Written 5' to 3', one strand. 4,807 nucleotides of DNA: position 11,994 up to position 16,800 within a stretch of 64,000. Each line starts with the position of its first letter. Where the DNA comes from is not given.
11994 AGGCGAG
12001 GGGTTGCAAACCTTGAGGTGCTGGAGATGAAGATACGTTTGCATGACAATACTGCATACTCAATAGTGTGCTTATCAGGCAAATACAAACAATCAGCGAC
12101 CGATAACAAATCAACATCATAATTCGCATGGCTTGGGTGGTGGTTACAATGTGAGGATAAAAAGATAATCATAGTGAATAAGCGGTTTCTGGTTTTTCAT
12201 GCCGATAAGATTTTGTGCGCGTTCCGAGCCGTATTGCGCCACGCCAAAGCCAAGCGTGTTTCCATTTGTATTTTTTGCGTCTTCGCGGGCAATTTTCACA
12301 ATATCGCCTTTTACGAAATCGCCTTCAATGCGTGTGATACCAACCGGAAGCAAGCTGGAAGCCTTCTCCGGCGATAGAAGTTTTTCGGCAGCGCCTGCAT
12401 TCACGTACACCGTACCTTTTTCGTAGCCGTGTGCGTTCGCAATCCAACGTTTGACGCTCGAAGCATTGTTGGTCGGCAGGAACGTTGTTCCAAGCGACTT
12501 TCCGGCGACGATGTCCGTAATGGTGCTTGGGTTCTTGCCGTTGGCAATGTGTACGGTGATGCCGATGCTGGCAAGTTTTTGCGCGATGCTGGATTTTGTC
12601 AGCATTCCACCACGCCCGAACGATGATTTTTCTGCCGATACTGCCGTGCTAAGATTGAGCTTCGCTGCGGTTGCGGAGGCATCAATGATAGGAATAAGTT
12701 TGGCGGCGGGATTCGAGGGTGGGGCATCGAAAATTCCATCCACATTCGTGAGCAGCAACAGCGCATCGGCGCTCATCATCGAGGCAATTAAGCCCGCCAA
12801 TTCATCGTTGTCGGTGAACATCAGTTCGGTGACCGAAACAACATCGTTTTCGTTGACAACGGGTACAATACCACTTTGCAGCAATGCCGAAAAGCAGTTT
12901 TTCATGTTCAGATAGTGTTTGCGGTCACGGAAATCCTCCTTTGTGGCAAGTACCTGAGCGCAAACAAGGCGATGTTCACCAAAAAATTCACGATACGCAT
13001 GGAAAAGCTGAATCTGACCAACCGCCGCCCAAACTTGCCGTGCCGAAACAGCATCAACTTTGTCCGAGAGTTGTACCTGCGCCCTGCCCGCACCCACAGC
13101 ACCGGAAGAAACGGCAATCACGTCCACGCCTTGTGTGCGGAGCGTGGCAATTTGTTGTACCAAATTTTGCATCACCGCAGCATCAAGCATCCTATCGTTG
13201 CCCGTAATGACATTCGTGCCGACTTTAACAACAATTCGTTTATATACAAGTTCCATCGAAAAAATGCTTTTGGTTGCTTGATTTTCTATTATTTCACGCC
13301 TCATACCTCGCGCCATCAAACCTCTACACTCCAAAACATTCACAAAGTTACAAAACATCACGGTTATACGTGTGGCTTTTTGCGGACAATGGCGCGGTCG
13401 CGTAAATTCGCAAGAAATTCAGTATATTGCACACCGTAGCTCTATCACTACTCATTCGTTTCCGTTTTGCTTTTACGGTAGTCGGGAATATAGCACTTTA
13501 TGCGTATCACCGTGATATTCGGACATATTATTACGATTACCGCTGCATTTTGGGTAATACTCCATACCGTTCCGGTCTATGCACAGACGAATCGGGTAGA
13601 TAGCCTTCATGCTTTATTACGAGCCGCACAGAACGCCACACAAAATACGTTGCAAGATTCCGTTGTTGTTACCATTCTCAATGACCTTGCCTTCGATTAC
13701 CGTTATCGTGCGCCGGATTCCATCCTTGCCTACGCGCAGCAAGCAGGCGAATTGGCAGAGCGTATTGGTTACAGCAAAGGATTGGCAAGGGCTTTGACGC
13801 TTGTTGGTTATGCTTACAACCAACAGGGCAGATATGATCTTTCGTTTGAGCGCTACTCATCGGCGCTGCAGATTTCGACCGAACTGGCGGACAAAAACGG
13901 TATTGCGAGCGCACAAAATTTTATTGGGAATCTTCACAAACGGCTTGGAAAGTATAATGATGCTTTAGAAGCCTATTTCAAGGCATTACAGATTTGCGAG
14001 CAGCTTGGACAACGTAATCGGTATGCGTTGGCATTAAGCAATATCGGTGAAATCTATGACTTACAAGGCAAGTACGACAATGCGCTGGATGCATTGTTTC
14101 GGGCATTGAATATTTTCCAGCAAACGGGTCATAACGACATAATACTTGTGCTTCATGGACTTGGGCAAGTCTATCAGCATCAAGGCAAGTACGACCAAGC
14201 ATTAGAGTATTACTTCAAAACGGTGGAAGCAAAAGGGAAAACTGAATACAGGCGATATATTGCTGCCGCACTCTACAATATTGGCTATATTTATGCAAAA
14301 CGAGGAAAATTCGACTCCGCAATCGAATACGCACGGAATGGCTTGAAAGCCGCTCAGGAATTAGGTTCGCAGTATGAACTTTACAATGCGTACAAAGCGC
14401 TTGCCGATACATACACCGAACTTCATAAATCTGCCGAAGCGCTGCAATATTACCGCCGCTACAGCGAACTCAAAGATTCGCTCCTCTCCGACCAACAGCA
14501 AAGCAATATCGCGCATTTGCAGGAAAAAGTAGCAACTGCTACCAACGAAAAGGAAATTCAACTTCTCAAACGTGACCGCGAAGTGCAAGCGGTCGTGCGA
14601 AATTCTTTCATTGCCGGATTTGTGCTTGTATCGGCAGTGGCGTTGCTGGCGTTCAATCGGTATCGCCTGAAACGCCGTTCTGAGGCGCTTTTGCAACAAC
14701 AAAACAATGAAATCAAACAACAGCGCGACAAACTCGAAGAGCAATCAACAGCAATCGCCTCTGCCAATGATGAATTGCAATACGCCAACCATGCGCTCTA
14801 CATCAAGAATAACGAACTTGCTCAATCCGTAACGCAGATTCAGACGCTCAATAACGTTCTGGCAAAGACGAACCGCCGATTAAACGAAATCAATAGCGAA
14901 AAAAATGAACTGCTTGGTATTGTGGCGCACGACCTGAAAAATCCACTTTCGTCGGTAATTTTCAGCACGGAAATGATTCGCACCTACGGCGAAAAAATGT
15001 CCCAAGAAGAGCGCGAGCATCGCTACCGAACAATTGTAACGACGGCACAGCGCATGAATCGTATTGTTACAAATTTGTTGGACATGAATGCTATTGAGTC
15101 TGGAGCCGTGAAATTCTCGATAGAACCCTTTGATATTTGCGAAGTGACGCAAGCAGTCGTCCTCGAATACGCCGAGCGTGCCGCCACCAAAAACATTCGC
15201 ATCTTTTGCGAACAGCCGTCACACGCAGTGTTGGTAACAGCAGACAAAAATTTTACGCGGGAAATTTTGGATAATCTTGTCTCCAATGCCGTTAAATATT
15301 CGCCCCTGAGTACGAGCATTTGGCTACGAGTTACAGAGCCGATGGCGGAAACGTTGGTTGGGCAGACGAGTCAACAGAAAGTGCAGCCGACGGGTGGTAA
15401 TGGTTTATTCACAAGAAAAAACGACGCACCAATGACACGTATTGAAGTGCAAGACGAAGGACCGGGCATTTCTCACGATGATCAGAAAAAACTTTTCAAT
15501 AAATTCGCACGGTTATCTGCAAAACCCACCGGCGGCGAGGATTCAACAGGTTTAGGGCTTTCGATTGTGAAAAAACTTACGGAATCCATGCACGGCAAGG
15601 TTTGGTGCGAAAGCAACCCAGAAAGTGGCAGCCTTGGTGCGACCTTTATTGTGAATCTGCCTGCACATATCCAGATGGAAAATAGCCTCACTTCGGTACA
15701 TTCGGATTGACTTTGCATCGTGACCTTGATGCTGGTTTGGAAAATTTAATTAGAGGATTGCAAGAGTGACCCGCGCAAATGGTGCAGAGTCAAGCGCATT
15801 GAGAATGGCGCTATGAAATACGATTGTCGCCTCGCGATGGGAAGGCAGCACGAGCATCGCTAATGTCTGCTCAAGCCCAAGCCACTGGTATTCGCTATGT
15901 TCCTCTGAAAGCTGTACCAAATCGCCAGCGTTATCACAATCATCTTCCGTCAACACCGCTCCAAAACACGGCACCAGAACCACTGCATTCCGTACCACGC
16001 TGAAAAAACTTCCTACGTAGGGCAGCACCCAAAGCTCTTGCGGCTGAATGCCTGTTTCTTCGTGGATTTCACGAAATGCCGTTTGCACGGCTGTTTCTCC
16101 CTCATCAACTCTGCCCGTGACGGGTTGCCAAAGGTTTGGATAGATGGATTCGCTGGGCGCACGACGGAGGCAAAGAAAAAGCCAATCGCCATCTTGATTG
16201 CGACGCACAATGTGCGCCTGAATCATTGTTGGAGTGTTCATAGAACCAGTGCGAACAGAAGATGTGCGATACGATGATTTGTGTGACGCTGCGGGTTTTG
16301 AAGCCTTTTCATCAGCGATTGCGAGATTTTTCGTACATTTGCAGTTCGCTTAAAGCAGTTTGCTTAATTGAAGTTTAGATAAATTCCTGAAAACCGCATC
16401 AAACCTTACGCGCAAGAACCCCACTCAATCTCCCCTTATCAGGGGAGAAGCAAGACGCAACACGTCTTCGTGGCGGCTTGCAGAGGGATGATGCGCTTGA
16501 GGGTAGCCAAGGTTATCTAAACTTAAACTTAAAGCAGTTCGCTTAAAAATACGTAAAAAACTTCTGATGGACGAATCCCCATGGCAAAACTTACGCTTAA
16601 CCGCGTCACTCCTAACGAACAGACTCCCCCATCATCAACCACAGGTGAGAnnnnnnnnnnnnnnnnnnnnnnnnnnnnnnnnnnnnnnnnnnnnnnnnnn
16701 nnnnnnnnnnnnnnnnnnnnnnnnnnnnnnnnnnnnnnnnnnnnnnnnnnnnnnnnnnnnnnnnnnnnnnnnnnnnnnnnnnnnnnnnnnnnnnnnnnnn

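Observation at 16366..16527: Novel ~155-bp MITE-like element present in two inverted copies (second copy 58414..58575)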

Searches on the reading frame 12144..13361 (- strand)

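Call 47: search_protein_families(library=pfam, proteins=[window:12144-13361:-], max_evalue=0.00001)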
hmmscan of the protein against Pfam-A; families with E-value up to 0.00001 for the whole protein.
window:12144-13361:- (405 aa): 2 families
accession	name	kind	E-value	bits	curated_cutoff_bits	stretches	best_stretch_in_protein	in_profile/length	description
PF00696.33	AA_kinase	-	2.3e-41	142.5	24.9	1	41-274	1-234/234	Amino acid kinase family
PF01472.26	PUA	-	2.2e-11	44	24.8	1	316-391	1-68/74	PUA domain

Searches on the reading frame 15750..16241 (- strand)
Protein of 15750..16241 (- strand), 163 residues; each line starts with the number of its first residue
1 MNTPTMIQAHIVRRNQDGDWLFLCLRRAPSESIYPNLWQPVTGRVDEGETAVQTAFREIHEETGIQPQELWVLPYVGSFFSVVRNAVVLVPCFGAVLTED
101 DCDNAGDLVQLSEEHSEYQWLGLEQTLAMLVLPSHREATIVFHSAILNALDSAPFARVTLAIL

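Call 30: find_encoding_contigs(protein=window:15750-16241:-, flank=2000, max_places=10)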
Protein window:15750-16241:- (163 aa): no gene with exactly this product is on record in the collection.
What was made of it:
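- Tried and rejected: The NUDIX product is not on record (call 30).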

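Call 46: search_protein_families(library=pfam, proteins=[window:15750-16241:-], max_evalue=0.00001)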
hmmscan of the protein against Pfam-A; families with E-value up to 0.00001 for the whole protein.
window:15750-16241:- (163 aa): 1 family
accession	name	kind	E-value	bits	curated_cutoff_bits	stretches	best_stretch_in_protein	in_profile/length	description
PF00293.34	NUDIX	-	1.9e-17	63.9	21.1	1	8-135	5-127/134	NUDIX domain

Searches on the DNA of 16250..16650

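Call 6: search_rna_families(source=window, start=16250, end=16650, threshold=evalue, max_evalue=10, show_alignments=2)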
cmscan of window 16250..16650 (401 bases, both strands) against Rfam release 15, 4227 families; matches with E-value up to 10: 2.
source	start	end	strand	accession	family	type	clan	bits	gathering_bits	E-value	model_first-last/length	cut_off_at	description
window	16574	16633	+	RF02473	GlsR4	Gene; snRNA; snoRNA; CD-box;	-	21.1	70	0.067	1-61/61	no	Small nucleolar RNA GlsR4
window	16426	16492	+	RF01762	whalefall-1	Gene; sRNA;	-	15.1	37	0.31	1-56/56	no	Whalefall-1 RNA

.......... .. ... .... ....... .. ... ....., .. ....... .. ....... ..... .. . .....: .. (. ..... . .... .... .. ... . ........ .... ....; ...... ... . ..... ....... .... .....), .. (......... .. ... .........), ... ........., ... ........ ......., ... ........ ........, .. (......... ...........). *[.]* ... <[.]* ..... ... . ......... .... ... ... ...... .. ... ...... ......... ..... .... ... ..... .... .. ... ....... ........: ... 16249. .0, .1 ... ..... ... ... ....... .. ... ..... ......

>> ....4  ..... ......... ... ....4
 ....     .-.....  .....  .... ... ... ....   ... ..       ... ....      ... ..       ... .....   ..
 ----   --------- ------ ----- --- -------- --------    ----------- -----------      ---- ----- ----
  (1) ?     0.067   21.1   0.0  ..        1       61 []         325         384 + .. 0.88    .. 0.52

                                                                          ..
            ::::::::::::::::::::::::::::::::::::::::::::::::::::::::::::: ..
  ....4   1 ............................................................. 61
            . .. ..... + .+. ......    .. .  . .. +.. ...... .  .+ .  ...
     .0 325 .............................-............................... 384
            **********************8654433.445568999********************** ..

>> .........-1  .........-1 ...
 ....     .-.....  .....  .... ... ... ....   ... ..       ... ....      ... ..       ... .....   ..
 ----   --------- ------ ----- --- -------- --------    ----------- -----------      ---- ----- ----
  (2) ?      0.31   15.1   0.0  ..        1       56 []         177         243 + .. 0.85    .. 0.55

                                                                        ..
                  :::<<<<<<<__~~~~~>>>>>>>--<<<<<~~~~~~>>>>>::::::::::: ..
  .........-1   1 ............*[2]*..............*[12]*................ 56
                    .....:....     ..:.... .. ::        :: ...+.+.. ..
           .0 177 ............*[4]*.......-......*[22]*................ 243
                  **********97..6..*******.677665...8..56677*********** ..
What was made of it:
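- On Structured RNA family (Rfam-type sRNA or cis-regulatory element): Only chance-level sub-threshold hits were seen (call 6).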
